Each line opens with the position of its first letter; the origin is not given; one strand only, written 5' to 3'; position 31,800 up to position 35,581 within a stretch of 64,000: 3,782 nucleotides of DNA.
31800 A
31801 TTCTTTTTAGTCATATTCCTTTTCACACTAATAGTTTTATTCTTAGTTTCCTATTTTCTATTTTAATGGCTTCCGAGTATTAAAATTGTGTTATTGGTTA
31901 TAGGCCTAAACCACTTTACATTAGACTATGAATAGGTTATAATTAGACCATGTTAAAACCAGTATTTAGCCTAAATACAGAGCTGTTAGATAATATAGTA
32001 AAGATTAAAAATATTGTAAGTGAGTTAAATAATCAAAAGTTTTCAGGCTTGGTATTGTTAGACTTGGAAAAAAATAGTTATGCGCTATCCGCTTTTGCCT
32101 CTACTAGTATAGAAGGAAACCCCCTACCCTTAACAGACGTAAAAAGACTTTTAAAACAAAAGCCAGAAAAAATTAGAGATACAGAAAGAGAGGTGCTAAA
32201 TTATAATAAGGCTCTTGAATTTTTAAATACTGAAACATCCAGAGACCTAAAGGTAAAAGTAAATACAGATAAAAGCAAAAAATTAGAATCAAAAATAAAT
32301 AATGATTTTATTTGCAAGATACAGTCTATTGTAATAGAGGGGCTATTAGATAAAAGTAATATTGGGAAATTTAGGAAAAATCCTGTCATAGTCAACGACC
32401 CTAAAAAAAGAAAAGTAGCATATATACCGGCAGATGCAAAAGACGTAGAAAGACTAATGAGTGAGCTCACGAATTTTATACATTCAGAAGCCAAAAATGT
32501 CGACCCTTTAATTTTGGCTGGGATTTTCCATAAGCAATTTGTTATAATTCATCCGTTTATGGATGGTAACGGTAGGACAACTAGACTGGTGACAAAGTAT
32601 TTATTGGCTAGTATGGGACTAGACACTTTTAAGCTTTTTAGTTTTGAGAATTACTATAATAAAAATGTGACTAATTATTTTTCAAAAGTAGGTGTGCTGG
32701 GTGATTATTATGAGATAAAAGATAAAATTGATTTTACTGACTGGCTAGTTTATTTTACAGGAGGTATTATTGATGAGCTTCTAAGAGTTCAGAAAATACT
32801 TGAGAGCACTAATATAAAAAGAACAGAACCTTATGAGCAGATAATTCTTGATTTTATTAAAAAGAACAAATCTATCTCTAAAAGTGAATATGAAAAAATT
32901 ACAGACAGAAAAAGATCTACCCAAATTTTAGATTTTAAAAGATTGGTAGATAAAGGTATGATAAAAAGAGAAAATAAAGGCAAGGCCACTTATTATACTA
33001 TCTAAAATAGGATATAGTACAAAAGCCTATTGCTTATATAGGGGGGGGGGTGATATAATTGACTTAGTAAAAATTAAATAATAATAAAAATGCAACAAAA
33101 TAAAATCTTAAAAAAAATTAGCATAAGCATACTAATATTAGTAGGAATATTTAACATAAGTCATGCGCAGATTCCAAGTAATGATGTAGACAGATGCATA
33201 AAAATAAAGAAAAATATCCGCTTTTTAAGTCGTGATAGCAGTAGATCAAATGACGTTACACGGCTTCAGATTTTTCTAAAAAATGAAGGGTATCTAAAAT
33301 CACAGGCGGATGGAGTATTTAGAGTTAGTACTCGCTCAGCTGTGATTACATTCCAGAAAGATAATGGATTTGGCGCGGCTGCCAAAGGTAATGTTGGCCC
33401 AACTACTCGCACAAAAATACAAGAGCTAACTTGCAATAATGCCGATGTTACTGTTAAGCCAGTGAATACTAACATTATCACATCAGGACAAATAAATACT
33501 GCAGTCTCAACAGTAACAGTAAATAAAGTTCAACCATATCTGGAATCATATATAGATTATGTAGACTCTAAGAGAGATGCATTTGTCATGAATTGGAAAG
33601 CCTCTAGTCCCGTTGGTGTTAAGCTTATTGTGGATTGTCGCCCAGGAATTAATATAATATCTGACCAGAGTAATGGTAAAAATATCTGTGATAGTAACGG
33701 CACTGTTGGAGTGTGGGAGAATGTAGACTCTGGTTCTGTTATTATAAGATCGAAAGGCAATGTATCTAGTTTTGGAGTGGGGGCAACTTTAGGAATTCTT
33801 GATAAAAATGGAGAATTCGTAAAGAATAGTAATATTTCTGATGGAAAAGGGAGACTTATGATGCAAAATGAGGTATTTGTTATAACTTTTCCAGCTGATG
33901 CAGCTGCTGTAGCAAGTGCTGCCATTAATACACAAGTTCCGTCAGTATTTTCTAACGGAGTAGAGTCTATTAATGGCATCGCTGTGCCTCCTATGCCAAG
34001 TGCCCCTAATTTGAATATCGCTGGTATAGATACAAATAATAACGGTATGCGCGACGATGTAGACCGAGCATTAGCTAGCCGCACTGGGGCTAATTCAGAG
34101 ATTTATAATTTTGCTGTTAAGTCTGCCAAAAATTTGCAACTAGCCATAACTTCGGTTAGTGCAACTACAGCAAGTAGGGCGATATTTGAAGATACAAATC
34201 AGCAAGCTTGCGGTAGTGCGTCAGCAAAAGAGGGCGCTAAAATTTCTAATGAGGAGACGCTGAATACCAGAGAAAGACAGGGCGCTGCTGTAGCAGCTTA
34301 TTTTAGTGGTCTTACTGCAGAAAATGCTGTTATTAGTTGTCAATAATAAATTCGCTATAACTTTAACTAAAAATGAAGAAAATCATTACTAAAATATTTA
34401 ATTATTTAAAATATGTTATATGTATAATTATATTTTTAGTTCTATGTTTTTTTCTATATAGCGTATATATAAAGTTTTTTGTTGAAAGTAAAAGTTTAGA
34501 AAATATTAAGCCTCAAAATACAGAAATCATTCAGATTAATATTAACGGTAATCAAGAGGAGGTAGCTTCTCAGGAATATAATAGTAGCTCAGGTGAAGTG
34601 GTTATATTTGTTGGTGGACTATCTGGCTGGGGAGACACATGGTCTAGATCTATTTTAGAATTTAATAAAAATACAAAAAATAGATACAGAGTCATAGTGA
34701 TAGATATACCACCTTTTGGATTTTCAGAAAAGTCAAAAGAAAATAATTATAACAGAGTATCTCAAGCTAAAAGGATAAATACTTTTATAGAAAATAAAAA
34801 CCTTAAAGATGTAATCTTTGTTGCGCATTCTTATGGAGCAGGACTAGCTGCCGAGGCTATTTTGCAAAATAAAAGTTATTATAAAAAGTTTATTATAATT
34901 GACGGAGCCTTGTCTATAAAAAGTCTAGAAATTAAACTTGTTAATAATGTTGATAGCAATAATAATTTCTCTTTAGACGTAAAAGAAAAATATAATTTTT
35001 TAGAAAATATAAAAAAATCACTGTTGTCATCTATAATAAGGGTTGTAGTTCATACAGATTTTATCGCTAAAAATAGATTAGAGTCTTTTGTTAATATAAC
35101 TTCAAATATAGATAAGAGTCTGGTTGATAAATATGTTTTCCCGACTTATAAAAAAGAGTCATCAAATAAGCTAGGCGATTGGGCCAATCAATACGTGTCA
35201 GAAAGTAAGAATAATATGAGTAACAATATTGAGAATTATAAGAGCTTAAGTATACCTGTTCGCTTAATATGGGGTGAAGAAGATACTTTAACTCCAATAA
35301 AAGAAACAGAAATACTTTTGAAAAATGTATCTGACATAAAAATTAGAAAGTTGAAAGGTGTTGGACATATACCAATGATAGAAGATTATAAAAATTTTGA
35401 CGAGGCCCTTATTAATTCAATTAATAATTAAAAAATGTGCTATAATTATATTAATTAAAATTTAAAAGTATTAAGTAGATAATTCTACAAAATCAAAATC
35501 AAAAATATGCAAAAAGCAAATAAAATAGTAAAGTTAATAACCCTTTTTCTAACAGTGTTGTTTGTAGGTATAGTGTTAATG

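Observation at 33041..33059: G10 homopolymer fused to a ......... -10 box: candidate phase-variable promoter of a PG-binding secreted protein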

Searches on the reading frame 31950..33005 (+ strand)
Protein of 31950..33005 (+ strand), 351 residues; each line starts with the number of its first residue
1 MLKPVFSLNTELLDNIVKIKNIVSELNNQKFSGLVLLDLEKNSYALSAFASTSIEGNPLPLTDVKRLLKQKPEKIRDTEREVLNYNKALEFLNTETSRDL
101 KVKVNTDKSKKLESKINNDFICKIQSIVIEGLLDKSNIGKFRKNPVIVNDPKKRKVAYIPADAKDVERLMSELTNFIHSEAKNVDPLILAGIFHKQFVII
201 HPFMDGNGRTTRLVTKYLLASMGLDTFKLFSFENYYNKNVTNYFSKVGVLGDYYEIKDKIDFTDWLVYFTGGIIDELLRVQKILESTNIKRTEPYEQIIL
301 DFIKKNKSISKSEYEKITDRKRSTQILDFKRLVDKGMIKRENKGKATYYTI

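Call 8: search_protein_families(library=pfam, proteins=[window:31950-33005:+], max_evalue=0.01)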
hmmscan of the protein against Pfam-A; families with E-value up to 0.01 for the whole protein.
window:31950-33005:+ (351 aa): 2 families
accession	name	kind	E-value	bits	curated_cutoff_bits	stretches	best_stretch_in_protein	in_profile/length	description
PF02661.23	Fic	-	1.6e-19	70.9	24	1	116-219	2-93/93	Fic/DOC family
PF13784.11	Fic_N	-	0.0016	18.9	26.7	1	48-90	36-78/82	Fic/DOC family N-terminal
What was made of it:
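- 31950..33005 (+): Upstream Fic-domain gene (context). No convincing terminator lies between it and the tract. Pfam Fic E=1.6e-19 (call 8).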

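Call 10: find_encoding_contigs(protein=window:31950-33005:+, flank=5000, max_places=10)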
Protein window:31950-33005:+ (351 aa): 9 contigs read that carry it; 3 places shown.
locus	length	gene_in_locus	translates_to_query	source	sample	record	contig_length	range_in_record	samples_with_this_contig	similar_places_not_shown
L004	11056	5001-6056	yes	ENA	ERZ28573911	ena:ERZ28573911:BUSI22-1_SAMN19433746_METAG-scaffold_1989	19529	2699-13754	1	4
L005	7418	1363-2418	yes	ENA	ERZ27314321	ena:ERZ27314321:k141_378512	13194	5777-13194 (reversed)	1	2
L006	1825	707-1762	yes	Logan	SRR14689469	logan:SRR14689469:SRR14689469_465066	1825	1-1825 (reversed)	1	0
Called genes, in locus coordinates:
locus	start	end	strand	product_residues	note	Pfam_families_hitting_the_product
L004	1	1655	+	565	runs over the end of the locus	PF10412:TrwB_AAD_bind, PF13401:AAA_22 (faint)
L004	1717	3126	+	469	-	PF00932:LTD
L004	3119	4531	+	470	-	PF01471:PG_binding_1 (faint)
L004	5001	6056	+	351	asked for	PF02661:Fic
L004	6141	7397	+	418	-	PF01471:PG_binding_1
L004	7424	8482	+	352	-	PF00561:Abhydrolase_1, PF12146:Hydrolase_4 (weak), PF12697:Abhydrolase_6 (weak)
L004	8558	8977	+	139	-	-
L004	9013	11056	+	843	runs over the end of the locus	PF01565:FAD_binding_4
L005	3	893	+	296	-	?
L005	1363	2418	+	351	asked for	PF02661:Fic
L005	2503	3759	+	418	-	PF01471:PG_binding_1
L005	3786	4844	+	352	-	PF00561:Abhydrolase_1, PF12146:Hydrolase_4 (weak), PF12697:Abhydrolase_6 (weak)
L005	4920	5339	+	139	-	-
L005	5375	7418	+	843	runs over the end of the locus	PF01565:FAD_binding_4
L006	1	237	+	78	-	?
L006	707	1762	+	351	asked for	PF02661:Fic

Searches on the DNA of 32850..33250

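Call 71: search_rna_families(source=window, start=32850, end=33250, threshold=evalue, max_evalue=1)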
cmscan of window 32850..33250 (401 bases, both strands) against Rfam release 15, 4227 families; matches with E-value up to 1: 0.
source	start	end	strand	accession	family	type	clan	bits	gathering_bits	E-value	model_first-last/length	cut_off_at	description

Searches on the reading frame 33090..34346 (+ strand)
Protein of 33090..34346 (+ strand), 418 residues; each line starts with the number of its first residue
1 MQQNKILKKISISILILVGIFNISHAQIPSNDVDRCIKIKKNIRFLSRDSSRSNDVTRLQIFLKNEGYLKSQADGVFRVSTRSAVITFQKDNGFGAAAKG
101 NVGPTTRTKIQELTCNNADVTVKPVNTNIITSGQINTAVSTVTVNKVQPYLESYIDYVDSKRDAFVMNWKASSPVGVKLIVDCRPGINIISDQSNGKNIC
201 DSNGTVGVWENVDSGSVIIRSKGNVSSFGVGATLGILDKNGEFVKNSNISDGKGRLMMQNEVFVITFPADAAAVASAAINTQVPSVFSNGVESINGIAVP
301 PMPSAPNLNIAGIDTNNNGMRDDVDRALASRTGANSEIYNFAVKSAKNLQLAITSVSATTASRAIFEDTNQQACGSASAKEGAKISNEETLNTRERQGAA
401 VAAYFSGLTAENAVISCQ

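Call 8: search_protein_families(library=pfam, proteins=[window:33090-34346:+], max_evalue=0.01)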
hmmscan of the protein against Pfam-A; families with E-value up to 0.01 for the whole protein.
window:33090-34346:+ (418 aa): 1 family
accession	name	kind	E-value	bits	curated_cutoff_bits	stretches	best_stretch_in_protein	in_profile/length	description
PF01471.23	PG_binding_1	-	2.2e-10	41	23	1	52-109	1-56/57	Putative peptidoglycan binding domain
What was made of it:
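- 33090..34346 (+): Controlled gene: a 418-aa predicted secreted protein with a signal-peptide-like N-terminus, a PG_binding_1 domain (residues 52-109) and a C-terminal ~300 aa of unknown fold. Pfam (call 8).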

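Call 9: find_encoding_contigs(protein=window:33090-34346:+, flank=5000, max_places=10)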
Protein window:33090-34346:+ (418 aa): 9 contigs read that carry it; 3 places shown.
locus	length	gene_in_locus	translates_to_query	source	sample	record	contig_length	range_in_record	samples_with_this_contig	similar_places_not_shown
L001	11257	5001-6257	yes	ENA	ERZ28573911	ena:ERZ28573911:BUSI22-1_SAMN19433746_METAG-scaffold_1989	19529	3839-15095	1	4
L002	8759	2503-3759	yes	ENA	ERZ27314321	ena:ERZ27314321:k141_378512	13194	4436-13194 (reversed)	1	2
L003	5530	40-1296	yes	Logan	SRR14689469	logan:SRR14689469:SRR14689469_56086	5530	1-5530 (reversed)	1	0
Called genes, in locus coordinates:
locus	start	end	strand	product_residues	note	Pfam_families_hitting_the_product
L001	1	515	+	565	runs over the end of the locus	PF10412:TrwB_AAD_bind, PF13401:AAA_22 (faint)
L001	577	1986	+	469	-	PF00932:LTD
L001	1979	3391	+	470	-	PF01471:PG_binding_1 (faint)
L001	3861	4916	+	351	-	PF02661:Fic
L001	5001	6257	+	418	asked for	PF01471:PG_binding_1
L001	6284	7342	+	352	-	PF00561:Abhydrolase_1, PF12146:Hydrolase_4 (weak), PF12697:Abhydrolase_6 (weak)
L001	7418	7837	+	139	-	-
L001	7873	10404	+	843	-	PF01565:FAD_binding_4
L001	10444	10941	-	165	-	PF05198:IF3_N, PF00707:IF3_C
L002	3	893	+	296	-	?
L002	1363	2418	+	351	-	PF02661:Fic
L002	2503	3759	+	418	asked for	PF01471:PG_binding_1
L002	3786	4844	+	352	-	PF00561:Abhydrolase_1, PF12146:Hydrolase_4 (weak), PF12697:Abhydrolase_6 (weak)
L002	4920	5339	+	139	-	-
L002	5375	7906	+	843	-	PF01565:FAD_binding_4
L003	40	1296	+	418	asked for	PF01471:PG_binding_1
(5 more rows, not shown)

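Call 12: find_homologous_proteins(query=window:33090-34346:+)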
Query window:33090-34346:+ (418 aa): 3 proteins with E <= 0.001 among 8000 candidates.
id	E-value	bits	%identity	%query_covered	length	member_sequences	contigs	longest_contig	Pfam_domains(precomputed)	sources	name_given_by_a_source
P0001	1.3e-159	549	100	62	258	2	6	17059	PF01471.24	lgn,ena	-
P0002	5.4e-17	80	32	23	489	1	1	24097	PF09374.16,PF08823.17,PF01471.24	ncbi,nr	ncbi:MAG: hypothetical protein F6K19_09300 [Cyanothece sp. SIO1E1]|nr:hypothetical protein [Cyanothe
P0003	3.2e-16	77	36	19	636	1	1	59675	PF09374.16,PF08823.17,PF01471.24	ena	-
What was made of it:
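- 33090..34346 (+): Only 3 homologues among 5.8 billion proteins (call 12).
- Tried and rejected: Only 3 hits: one truncated allele and two distant PG_binding_1 proteins (call 12).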

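Call 14: find_encoding_contigs(protein=P0001, flank=6000, max_places=10)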
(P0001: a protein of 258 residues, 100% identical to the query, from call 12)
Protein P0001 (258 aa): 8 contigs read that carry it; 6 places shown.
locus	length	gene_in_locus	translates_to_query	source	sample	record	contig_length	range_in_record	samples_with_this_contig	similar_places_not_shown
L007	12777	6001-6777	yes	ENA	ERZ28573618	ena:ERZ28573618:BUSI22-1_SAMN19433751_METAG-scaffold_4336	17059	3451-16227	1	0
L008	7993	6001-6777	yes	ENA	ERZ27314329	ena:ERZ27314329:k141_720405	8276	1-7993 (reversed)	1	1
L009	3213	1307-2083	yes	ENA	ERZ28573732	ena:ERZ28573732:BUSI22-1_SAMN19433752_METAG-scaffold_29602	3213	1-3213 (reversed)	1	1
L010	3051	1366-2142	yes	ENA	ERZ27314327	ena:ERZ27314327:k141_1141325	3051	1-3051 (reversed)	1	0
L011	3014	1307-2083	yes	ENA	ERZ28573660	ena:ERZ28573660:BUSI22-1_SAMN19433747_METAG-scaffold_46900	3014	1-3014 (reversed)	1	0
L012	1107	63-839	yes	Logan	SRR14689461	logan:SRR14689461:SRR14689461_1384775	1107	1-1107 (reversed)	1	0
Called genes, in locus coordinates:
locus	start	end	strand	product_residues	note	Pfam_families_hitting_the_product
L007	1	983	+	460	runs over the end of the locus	PF00932:LTD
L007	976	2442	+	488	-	-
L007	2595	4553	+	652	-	-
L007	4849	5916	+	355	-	PF02661:Fic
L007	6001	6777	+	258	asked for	PF01471:PG_binding_1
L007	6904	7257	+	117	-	-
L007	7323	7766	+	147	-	-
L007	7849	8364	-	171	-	PF05198:IF3_N, PF00707:IF3_C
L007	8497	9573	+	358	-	PF01594:AI-2E_transport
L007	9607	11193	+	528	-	PF00133:tRNA-synt_1, PF01406:tRNA-synt_1e (faint), PF09334:tRNA-synt_1g, PF00133:tRNA-synt_1 (weak)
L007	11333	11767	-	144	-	PF02411:MerT (weak)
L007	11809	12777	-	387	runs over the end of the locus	PF01625:PMSR, PF01641:SelR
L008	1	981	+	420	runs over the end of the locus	?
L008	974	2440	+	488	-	-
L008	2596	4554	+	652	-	-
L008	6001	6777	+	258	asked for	PF01471:PG_binding_1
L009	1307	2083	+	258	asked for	PF01471:PG_binding_1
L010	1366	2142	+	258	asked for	PF01471:PG_binding_1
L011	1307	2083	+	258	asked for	PF01471:PG_binding_1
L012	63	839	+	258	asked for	PF01471:PG_binding_1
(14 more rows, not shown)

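Call 25: search_protein_families(library=pfam, proteins=[L007:2595-4553:+, L007:976-2442:+, L007:7323-7766:+, L007:4849-5916:+], max_evalue=0.05)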
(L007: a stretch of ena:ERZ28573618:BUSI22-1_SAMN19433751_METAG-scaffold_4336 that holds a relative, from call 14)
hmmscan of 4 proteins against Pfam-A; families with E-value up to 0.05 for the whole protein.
L007:2595-4553:+ (652 aa): 2 families
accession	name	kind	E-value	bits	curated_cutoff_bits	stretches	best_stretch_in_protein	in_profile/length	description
PF14264.12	Glucos_trans_II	-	0.0014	18.2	30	1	423-499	236-310/317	Glucosyl transferase GtrII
PF00122.25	E1-E2_ATPase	-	0.05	13.6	28.1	0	417-468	108-159/181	E1-E2 ATPase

L007:976-2442:+ (488 aa): 2 families
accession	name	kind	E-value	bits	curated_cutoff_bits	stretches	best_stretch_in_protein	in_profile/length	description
PF01471.23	PG_binding_1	-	0.00018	22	23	1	254-297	1-44/57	Putative peptidoglycan binding domain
PF20780.2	TssR_M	-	0.025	14.7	25.7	0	364-431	9-76/86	TssR second domain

L007:7323-7766:+ (147 aa): 2 families
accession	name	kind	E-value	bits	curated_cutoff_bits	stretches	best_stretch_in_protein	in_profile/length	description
PF03772.21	Competence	-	0.0024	17.7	23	1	46-139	126-210/270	Competence protein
PF00335.26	Tetraspanin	-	0.036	14.2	32.1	1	44-141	9-103/225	Tetraspanin family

L007:4849-5916:+ (355 aa): 3 families
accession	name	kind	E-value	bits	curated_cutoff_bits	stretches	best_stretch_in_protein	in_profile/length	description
PF02661.23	Fic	-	5.2e-20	72.5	24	1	120-223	2-93/93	Fic/DOC family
PF13784.11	Fic_N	-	0.00057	20.3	26.7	1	52-94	36-78/82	Fic/DOC family N-terminal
PF03965.22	Penicillinase_R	-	0.014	16.2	22.6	0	300-354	5-63/115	Penicillinase repressor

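Call 60: predict_structure(protein=window:33090-34346:+)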
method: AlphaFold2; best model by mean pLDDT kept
length: 418 residues; sequences in the alignment: 1
mean_pLDDT: 37.9   pTM: 0.29
mean pLDDT of the five models: 37.9, 30.0, 29.8, 27.5, 26.6
residues with pLDDT >= 90: 0; 70-90: 2; 50-70: 83; < 50: 333
segments of 3 or more residues with pLDDT < 50: 1-3, 5-149, 160-162, 194-197, 224-229, 253-418
pLDDT, mean of each block of 10 residues (from residue 1): 44 40 32 27 28 30 29 28 31 29 28 29 30 31 39 59 63 60 57 52 60 63 48 54 54 41 27 29 27 27 27 31 37 29 25 28 36 37 36 41 36 35
secondary structure, 60 per line:
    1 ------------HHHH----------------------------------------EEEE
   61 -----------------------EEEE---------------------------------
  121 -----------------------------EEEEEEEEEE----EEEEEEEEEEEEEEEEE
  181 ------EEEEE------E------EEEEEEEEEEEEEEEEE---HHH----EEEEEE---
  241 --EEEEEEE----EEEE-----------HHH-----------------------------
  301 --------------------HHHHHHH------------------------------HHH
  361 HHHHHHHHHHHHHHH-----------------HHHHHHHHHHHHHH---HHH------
elements in order: H13-16 E57-60 E84-87 E150-159 E164-180 E187-191 E205-221 E232-237 E243-249 E254-257 H321-327 H358-375 H393-406
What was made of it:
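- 33090..34346 (+): The AlphaFold single-sequence model was uninformative (pLDDT 38, call 60).
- Tried and rejected: AlphaFold2 on the single sequence. pLDDT was 38, so the model was unusable and no fold search was run (call 60).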

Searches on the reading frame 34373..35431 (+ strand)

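Call 8: search_protein_families(library=pfam, proteins=[window:34373-35431:+], max_evalue=0.01)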
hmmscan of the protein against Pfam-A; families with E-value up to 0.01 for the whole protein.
window:34373-35431:+ (352 aa): 5 families
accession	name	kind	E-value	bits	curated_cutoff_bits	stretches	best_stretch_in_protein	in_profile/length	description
PF00561.26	Abhydrolase_1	-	1.7e-19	70.9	25.8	1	76-338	2-244/245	alpha/beta hydrolase fold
PF12146.15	Hydrolase_4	-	1.6e-07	31.4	27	1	105-337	32-237/239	Serine aminopeptidase, S33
PF12697.13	Abhydrolase_6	-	1.6e-06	29.4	26.3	1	78-340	2-212/217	Alpha/beta hydrolase family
PF05990.18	DUF900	-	0.00054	19.9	20.5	1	61-165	6-114/232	Alpha/beta hydrolase of unknown function (DUF900)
PF02762.20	Cbl_N3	-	0.0053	17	25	0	262-293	32-62/86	CBL proto-oncogene N-terminus, SH2-like domain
